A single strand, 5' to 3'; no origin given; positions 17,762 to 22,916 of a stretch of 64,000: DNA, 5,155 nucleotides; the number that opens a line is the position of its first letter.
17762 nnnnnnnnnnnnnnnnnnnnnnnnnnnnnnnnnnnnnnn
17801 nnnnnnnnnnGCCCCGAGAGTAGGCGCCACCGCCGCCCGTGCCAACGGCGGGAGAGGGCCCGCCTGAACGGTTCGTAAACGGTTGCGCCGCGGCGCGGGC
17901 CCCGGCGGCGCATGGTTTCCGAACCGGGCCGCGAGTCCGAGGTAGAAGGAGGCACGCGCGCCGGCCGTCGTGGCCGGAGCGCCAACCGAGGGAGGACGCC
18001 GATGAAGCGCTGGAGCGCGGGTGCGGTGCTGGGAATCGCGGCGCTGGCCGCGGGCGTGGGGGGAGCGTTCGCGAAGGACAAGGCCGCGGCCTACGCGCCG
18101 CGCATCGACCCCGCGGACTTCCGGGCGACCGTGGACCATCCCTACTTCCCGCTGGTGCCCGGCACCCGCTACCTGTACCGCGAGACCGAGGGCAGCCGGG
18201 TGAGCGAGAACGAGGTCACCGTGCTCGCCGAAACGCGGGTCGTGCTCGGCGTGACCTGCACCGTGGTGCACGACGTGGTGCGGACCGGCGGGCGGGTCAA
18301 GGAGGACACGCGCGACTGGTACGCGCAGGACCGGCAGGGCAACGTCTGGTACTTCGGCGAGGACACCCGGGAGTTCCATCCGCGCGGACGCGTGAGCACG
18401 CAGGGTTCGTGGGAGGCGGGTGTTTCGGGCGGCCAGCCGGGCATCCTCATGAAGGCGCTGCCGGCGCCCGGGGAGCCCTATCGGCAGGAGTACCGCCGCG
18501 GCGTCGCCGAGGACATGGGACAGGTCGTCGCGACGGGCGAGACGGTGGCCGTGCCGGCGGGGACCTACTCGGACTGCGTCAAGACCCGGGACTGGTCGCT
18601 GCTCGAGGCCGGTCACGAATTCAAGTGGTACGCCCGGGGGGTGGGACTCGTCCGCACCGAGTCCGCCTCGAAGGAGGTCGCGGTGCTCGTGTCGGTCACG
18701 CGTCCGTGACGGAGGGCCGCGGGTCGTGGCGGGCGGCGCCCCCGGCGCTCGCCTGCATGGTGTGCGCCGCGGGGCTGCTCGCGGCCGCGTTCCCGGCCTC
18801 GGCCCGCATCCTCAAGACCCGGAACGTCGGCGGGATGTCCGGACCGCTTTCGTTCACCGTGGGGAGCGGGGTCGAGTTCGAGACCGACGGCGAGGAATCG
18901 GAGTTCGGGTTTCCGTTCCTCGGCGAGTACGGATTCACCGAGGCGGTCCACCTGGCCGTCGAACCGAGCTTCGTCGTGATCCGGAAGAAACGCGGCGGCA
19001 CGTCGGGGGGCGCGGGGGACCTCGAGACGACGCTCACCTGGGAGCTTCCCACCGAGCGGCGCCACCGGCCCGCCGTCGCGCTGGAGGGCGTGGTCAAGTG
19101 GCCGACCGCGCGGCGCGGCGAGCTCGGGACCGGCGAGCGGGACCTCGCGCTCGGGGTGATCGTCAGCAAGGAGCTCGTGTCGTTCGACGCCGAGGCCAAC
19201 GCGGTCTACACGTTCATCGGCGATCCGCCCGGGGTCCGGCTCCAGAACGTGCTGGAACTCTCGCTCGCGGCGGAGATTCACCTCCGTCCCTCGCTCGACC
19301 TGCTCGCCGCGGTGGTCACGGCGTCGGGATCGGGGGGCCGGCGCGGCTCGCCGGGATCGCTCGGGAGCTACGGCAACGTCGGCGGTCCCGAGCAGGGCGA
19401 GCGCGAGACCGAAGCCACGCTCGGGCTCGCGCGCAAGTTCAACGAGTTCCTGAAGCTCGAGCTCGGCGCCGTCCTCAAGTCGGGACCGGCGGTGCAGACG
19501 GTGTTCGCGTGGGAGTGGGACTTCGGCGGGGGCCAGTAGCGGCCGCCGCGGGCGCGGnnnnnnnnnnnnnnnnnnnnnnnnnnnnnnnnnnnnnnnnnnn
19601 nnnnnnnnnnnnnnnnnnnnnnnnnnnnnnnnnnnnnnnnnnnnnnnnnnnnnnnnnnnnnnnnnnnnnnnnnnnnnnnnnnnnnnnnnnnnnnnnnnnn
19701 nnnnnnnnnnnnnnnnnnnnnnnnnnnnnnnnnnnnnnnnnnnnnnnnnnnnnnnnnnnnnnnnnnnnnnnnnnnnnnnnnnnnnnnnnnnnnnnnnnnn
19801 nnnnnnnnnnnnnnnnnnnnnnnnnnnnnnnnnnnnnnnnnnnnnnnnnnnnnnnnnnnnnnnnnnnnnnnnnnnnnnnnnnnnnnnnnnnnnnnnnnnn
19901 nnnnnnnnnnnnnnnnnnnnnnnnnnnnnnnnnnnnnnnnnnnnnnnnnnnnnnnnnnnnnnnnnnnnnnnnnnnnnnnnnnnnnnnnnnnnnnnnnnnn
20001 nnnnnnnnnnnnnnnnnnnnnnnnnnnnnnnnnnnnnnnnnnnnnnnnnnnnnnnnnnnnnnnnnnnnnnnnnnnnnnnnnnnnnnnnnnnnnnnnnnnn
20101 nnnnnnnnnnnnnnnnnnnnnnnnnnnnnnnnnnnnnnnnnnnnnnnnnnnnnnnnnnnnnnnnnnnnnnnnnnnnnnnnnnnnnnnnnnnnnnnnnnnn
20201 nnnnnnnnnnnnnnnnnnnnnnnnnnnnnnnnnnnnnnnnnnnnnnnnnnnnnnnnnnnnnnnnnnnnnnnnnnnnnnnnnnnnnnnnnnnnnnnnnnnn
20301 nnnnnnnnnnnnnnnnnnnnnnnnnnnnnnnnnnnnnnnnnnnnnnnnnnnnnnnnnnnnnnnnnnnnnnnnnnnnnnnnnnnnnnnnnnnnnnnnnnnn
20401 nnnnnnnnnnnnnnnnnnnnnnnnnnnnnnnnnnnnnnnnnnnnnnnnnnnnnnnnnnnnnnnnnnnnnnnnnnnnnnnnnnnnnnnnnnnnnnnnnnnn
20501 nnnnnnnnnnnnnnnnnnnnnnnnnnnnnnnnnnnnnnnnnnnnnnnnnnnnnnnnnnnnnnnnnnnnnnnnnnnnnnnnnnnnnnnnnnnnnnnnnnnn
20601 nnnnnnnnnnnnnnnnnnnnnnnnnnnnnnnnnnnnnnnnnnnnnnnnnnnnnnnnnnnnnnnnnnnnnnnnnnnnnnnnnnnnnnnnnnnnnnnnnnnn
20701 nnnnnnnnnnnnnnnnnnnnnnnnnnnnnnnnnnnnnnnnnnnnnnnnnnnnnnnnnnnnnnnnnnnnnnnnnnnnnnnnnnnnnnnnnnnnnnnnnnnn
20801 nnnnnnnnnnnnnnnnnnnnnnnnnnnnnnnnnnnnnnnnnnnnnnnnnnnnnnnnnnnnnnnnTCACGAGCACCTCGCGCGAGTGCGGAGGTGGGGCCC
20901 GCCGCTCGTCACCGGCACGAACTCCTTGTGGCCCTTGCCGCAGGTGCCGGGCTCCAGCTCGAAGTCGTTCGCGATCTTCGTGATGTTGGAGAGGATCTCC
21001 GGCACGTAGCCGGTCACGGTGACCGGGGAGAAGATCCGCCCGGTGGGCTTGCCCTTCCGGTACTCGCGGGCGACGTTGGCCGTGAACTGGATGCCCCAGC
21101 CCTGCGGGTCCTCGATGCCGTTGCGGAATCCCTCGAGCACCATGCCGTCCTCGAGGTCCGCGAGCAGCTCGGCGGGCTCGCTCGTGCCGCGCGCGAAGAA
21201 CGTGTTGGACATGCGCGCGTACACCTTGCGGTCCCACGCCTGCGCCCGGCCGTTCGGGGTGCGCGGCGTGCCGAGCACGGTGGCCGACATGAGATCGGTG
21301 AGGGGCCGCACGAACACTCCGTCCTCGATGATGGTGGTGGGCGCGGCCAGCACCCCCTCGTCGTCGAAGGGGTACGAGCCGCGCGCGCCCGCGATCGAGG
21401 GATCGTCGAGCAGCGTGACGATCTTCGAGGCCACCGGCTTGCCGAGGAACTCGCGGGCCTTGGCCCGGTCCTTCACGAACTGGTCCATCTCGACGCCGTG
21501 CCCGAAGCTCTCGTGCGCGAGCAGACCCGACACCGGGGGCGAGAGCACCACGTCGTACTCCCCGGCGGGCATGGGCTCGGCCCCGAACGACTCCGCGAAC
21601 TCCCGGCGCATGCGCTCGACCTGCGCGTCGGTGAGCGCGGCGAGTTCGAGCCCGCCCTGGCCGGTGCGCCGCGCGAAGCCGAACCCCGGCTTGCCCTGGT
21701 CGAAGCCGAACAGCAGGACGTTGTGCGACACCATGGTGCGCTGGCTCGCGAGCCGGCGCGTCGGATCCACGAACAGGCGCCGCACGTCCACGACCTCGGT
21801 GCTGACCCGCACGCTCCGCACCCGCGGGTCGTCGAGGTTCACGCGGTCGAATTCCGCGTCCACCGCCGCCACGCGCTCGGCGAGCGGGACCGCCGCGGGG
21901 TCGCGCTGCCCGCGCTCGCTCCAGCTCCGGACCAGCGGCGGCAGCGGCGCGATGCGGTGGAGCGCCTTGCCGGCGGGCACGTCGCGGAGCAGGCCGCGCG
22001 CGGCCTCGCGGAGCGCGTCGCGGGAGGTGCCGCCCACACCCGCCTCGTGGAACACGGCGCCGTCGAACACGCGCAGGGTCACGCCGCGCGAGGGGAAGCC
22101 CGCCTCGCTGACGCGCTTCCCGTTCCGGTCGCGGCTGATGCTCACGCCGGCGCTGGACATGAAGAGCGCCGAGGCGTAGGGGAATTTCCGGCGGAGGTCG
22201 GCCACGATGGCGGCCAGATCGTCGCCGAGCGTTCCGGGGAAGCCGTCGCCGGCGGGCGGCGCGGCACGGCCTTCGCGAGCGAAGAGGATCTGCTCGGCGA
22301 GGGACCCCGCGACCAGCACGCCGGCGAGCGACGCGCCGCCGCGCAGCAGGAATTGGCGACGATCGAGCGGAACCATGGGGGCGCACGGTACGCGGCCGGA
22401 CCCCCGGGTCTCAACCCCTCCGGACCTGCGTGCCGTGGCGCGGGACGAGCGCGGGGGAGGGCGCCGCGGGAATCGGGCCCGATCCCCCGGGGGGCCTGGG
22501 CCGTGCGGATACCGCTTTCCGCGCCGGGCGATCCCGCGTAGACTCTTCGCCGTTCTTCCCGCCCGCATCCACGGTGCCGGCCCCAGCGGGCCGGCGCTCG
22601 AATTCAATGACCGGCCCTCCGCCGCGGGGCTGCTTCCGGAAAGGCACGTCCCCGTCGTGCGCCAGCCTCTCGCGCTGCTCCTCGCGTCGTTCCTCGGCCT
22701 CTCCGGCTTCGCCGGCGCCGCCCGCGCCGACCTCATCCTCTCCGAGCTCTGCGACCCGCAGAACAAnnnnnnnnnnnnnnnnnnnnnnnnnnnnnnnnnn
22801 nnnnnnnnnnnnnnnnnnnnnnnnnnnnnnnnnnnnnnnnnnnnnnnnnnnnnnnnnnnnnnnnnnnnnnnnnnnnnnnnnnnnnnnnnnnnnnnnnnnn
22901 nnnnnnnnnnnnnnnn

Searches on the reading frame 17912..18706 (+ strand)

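Call 9: search_protein_families(library=pfam, proteins=[window:17912-18706:+], max_evalue=0.01)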
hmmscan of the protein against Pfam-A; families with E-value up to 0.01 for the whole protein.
window:17912-18706:+ (265 aa): 1 family
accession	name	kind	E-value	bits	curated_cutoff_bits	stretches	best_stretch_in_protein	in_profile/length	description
PF21347.3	DUF3108_like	-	8.1e-06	26.3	27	1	206-255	136-190/199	DUF3108-like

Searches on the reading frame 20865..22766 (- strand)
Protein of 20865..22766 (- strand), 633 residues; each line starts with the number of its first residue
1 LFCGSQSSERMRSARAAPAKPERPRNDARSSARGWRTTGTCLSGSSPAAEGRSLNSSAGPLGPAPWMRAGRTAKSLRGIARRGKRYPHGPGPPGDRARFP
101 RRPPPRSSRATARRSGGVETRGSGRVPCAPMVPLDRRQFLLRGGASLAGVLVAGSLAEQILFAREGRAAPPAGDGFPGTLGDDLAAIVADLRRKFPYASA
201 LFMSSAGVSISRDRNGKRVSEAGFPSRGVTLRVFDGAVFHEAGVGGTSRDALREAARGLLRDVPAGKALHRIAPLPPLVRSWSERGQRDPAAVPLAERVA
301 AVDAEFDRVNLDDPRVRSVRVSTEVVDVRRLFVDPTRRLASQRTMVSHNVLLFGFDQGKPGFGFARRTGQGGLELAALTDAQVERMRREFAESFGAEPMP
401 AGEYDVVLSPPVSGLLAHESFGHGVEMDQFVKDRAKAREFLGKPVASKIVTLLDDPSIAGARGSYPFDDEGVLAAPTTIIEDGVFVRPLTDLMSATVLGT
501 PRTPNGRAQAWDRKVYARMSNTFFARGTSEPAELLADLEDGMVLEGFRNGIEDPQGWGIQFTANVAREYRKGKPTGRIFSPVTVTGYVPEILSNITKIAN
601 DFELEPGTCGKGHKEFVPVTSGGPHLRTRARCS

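Call 65: search_protein_families(library=pfam, proteins=[window:20865-22766:-], max_evalue=0.0001)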
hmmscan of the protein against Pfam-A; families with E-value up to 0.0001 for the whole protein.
window:20865-22766:- (633 aa): 1 family
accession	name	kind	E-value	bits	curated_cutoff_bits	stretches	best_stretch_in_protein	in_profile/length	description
PF19289.4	PmbA_TldD_3rd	-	9.5e-44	149.6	22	1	402-627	2-212/220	PmbA/TldA metallopeptidase C-terminal domain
